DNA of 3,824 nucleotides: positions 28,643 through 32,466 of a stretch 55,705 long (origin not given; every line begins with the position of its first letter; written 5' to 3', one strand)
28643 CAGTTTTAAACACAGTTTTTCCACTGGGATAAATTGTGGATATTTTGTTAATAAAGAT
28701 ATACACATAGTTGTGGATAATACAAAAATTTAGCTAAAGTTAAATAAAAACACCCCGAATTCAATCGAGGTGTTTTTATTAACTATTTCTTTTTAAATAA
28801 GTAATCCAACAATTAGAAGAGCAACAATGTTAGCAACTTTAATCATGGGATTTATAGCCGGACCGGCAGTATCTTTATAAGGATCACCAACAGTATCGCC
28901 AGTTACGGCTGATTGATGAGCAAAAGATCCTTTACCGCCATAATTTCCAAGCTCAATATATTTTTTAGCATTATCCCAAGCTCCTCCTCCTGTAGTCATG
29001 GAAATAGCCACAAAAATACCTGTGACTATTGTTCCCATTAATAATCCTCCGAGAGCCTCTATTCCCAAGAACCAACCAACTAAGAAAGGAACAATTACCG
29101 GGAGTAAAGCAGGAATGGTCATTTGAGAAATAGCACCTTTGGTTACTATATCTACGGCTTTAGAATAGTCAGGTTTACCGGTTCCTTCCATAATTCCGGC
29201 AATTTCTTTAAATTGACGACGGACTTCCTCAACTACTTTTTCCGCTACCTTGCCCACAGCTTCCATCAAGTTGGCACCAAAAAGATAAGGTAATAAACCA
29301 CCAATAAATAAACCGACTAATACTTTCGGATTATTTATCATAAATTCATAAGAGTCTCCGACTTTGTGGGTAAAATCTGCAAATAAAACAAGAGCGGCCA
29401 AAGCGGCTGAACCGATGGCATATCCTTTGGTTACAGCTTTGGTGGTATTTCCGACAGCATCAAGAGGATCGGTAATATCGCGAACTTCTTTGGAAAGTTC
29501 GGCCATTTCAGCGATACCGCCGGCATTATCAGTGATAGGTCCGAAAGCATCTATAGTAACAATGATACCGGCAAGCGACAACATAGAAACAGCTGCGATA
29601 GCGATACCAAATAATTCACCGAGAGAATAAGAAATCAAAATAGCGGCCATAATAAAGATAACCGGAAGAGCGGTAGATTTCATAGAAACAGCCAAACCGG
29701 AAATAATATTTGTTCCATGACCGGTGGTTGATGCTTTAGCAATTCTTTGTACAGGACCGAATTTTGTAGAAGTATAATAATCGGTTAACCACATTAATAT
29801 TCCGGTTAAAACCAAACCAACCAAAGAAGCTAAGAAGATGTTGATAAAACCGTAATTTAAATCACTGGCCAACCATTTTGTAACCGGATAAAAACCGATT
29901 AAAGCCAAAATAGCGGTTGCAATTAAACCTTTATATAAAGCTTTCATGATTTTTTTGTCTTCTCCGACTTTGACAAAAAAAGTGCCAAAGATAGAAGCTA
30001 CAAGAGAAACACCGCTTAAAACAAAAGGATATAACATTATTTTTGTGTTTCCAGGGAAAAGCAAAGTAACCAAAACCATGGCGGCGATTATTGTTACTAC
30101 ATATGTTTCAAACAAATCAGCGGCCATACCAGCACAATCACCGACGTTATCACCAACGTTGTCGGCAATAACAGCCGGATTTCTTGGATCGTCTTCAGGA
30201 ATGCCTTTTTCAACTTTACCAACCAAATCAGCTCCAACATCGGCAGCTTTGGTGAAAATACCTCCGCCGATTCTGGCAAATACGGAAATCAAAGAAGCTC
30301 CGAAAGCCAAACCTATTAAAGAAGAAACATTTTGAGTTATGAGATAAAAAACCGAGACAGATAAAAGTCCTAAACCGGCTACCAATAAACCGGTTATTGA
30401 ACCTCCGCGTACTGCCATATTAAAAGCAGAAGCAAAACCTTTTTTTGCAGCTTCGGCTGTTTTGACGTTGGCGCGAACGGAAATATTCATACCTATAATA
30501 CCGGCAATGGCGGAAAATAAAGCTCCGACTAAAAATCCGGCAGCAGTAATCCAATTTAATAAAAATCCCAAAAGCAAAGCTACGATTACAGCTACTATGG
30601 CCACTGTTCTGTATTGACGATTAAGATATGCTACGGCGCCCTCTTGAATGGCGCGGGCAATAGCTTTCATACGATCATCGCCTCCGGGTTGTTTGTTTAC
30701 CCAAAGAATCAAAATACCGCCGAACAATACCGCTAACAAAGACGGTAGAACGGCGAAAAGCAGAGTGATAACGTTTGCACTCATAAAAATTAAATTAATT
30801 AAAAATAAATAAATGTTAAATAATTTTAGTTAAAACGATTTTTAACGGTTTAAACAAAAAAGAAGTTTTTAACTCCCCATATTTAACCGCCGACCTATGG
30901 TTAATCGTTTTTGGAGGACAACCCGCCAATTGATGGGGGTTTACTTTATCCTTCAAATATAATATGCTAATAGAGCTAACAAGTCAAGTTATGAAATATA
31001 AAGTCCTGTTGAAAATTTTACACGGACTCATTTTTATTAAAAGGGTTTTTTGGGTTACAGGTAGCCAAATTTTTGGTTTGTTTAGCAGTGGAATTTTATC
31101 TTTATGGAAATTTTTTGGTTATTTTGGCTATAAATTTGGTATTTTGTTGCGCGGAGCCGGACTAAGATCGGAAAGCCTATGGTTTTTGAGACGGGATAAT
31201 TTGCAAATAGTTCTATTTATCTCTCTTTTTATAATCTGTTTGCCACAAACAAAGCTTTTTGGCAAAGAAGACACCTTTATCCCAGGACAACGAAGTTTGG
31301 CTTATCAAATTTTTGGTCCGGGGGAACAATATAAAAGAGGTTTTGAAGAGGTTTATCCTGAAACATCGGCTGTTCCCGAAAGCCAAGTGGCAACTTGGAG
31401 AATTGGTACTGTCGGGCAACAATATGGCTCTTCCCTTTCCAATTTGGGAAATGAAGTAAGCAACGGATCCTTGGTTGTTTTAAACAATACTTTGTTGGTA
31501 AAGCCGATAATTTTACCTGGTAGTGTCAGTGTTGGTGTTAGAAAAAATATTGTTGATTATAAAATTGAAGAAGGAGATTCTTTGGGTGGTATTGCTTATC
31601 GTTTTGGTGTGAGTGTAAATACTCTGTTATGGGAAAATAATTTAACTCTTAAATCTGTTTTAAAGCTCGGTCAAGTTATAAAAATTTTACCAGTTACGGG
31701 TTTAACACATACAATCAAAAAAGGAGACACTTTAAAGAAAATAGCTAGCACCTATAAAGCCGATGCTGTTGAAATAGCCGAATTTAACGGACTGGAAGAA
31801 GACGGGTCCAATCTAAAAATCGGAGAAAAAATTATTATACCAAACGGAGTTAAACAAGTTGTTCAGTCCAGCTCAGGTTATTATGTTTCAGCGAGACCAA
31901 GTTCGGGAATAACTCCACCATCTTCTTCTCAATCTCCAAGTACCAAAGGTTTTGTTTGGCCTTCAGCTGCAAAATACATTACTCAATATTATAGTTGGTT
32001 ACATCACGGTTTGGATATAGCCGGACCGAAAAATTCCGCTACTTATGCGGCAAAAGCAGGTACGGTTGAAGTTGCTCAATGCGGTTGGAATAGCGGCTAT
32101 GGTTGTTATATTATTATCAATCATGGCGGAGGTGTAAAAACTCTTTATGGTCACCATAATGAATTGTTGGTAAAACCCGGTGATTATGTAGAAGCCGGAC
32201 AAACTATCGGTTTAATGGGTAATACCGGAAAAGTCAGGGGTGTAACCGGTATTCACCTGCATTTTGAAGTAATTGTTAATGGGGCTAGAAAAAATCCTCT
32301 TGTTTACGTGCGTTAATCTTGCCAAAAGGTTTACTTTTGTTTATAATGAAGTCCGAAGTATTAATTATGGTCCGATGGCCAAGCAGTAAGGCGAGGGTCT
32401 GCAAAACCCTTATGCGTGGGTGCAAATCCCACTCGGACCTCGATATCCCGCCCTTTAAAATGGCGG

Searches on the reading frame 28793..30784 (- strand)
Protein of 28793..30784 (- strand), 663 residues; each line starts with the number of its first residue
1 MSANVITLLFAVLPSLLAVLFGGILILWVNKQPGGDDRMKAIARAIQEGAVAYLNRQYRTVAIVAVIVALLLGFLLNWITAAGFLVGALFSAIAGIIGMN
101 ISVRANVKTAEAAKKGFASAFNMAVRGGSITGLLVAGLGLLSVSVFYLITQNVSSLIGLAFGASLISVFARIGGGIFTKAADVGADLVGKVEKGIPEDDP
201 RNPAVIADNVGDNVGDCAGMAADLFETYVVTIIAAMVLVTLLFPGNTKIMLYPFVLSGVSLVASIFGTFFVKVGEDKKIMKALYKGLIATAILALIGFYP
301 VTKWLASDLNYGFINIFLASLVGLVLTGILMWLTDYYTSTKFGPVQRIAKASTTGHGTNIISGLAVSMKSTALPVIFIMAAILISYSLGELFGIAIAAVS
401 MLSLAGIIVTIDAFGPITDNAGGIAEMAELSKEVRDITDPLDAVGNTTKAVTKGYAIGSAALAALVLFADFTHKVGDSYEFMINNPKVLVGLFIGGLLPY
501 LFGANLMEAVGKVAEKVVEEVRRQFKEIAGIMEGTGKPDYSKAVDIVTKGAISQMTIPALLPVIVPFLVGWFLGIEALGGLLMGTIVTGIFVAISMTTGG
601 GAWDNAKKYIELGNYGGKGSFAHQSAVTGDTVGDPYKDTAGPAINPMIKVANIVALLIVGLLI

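Call 7: search_protein_families(library=pfam, proteins=[window:28793-30784:-], max_evalue=0.001)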
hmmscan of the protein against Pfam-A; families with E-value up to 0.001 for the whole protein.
window:28793-30784:- (663 aa): 1 family
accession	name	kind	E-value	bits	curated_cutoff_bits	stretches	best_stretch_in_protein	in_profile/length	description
PF03030.21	H_PPase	-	1.7e-269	896.3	29.7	1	16-658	1-645/645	Inorganic H+ pyrophosphatase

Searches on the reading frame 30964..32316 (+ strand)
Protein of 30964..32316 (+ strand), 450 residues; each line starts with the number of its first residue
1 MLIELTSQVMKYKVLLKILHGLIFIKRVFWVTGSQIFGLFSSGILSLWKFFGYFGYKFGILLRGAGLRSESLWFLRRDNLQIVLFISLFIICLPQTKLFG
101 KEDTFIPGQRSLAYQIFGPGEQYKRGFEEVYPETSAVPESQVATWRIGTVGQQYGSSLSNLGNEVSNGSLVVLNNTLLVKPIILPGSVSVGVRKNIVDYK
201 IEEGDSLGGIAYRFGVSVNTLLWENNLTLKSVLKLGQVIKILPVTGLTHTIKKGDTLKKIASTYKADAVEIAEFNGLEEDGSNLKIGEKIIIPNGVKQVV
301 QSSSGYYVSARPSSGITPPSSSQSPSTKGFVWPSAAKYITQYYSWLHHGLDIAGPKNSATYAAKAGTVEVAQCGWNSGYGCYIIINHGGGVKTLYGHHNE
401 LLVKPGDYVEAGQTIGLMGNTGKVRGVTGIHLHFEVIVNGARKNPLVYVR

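Call 7: search_protein_families(library=pfam, proteins=[window:30964-32316:+], max_evalue=0.001)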
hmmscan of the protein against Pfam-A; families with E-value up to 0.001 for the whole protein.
window:30964-32316:+ (450 aa): 4 families
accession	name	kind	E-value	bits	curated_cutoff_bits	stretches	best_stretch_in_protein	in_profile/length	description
PF01551.29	Peptidase_M23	-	3.6e-27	94.8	28.7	1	347-445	3-96/96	Peptidase family M23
PF01476.26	LysM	-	8.1e-22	77.3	20.9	2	249-293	1-43/43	LysM domain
PF23473.1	LysM3_LYK4_5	-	1.1e-09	38.6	29.3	0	199-231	5-37/48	LYK4/5 LysM3 domain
PF23446.1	LysM1_NFP_LYK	-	1.9e-05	25.9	36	0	256-293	17-54/60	NFP/LYK LysM1 domain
